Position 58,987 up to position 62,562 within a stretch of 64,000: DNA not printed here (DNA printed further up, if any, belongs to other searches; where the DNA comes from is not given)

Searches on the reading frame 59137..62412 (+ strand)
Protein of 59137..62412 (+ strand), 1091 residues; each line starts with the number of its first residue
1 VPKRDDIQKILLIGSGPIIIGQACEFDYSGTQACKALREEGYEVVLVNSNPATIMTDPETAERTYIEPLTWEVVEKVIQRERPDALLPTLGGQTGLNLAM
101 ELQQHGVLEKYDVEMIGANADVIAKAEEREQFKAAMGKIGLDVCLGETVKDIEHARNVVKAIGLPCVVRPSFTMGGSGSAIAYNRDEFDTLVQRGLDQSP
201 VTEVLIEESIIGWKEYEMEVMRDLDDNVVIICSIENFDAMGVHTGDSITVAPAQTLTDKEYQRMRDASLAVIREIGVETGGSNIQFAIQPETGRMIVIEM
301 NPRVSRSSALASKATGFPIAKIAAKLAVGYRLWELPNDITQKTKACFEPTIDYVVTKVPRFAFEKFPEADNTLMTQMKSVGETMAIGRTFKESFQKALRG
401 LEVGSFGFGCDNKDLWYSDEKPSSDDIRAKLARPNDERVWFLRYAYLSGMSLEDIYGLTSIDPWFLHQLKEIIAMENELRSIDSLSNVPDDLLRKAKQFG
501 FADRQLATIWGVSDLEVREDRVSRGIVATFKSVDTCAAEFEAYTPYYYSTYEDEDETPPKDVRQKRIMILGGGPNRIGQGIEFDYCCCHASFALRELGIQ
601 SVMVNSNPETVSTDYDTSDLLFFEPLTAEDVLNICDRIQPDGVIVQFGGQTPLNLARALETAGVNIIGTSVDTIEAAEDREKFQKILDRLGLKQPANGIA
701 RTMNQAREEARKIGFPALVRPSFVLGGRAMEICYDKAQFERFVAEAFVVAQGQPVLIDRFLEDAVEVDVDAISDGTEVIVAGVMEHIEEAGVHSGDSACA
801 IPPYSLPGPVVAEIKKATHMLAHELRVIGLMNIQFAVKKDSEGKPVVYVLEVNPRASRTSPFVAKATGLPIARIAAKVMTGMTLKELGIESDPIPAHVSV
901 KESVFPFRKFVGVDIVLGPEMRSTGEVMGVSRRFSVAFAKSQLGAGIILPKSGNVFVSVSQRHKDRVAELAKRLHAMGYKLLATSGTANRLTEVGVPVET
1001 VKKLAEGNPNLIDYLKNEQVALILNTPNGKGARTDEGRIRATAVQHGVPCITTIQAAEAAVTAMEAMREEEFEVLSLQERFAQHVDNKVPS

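Call 93: search_protein_families(library=pfam, proteins=[window:59137-62412:+], max_evalue=0.00001)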
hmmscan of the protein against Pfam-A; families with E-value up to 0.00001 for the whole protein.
window:59137-62412:+ (1091 aa): 8 families
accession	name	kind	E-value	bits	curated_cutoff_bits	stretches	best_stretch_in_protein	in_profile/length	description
PF02786.22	CPSase_L_D2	-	6.7e-105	349.7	19.8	2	129-334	2-210/211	Carbamoyl-phosphate synthase L chain, ATP binding domain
PF25596.1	CPSase_L_D1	-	3.8e-99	327.2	27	2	7-124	2-117/118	Carbamoyl phosphate synthase preATP-grasp domain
PF02787.25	CPSase_L_D3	-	2.3e-26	92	26.6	1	430-510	2-80/80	Carbamoyl-phosphate synthetase large chain, oligomerisation domain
PF02142.27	MGS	-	1.3e-22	80.1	24.1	1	967-1052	2-94/94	MGS-like domain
PF02222.28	ATP-grasp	-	1.1e-11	45.1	27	0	687-856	3-163/179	ATP-grasp domain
PF07478.18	Dala_Dala_lig_C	-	4.5e-11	43.1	24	0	153-302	26-174/204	D-ala D-ala ligase C-terminus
PF13535.11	ATP-grasp_4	-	1.8e-06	28.1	27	0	163-303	2-151/160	ATP-grasp domain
PF15632.11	ATPgrasp_Ter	-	4.4e-06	26.9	29.1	0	814-882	49-111/131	ATP-grasp in the biosynthetic pathway with Ter operon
